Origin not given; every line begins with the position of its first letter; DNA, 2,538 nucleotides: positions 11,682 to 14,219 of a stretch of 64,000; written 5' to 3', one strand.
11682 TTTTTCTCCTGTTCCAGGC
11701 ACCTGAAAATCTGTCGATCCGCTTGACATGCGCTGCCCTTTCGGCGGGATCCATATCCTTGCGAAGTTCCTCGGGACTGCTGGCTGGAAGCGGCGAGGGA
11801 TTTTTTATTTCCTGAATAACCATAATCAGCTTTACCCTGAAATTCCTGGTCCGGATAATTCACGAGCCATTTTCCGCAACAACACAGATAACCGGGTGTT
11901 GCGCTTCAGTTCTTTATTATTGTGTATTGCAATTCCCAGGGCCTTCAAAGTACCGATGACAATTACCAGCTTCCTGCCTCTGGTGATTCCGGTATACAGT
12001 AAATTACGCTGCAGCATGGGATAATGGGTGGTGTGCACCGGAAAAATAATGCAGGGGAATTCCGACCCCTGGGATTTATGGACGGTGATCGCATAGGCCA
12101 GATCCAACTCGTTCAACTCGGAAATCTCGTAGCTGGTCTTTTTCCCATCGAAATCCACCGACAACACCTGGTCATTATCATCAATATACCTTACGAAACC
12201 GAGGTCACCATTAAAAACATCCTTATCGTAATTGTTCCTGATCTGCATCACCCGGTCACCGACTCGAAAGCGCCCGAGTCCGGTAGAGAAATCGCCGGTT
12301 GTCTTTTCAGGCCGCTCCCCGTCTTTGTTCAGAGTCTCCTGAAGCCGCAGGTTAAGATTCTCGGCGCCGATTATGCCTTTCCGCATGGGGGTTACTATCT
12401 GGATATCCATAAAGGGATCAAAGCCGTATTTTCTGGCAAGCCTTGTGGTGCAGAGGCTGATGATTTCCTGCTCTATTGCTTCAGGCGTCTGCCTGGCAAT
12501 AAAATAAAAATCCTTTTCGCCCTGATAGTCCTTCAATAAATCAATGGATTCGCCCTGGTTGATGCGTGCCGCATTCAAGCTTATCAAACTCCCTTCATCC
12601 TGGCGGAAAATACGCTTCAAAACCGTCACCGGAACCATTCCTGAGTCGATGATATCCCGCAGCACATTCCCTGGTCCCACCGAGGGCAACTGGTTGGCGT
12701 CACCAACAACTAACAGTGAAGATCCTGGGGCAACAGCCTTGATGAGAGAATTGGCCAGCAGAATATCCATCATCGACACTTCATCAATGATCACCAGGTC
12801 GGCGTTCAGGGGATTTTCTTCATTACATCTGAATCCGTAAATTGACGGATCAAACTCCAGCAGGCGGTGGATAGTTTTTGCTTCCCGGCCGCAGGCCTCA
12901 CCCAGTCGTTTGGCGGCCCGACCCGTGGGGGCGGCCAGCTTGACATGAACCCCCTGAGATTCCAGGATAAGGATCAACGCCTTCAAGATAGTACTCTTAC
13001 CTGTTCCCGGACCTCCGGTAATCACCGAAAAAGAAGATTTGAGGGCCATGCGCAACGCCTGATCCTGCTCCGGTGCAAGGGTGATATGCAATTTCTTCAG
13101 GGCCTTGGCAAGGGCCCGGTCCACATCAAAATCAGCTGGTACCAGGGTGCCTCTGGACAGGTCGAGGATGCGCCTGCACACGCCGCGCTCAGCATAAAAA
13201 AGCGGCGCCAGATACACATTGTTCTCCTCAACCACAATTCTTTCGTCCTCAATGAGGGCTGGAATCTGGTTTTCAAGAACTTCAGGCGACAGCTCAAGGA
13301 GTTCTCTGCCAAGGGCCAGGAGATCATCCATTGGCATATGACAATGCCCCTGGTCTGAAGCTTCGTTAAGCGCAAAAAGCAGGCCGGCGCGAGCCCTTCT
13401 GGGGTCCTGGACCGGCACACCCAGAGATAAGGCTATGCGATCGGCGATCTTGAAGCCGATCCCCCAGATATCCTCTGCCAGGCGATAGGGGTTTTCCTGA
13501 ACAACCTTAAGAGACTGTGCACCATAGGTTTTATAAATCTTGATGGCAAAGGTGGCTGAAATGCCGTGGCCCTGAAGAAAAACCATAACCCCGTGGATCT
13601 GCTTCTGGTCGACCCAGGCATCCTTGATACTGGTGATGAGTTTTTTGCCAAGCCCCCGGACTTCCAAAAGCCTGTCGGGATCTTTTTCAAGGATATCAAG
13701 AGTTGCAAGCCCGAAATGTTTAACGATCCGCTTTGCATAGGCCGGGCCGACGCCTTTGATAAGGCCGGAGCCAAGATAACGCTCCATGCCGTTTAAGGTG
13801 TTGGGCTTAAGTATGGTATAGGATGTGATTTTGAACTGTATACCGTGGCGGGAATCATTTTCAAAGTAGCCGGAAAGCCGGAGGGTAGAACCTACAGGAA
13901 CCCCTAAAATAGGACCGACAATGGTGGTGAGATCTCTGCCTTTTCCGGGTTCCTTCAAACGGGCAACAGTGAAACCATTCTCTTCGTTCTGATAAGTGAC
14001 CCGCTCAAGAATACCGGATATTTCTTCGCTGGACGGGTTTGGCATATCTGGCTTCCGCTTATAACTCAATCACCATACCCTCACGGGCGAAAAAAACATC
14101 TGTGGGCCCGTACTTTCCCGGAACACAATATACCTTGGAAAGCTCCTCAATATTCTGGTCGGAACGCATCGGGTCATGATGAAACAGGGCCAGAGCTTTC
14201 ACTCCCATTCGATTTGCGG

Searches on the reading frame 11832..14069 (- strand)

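Call 49: search_protein_families(library=pfam, proteins=[window:11832-14069:-], max_evalue=0.001)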
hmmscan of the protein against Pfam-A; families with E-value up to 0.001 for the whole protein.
window:11832-14069:- (745 aa): 15 families
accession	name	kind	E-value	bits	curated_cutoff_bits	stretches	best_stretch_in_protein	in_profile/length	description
PF13245.12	AAA_19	-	7.7e-43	146.3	25.1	1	335-466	1-134/134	AAA domain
PF13604.12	AAA_30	-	8e-41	140.3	27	1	331-515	2-180/191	AAA domain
PF14490.11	HHH_RecD2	-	2.1e-39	133.8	27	1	155-243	2-91/92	ATP-dependent RecD2 DNA helicase HHH domain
PF23139.1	OB_YrrC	-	1.8e-20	73.1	27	1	15-89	2-76/76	ATP-dependent DNA helicase YrrC, OB-fold domain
PF18335.7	SH3_13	-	3.3e-20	72.1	41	1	572-640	1-65/65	ATP-dependent RecD-like DNA helicase SH3 domain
PF13538.12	UvrD_C_2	-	7.2e-20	71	27.4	1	657-705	1-52/52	UvrD-like helicase C-terminal domain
PF14520.12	HHH_5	-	1.3e-10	42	27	1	104-152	7-55/57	Helix-hairpin-helix domain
PF01443.25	Viral_helicase1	-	1.2e-08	35.5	21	0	349-464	2-100/228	Viral superfamily 1 RNA helicase core domain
PF13086.12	AAA_11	-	1.6e-07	31.8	27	1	333-386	4-65/257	AAA domain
PF03266.21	NTPase_1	-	7.1e-05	23.2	23.9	0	349-377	3-31/168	NTPase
PF05970.20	PIF1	-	0.00016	21.8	25.9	1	343-442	20-122/223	PIF1-like helicase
PF20720.3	nSTAND3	-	0.00031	20.9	27.2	1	336-376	8-48/155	Novel STAND NTPase 3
PF13401.12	AAA_22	-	0.00033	21.4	27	1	346-431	6-93/130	AAA domain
PF13555.12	AAA_29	-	0.00034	20.7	27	1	337-373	15-50/61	P-loop containing region of AAA domain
PF09848.15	SLFN-g3_helicase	-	0.00053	19.8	24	1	348-430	4-87/354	Schlafen group 3, DNA/RNA helicase domain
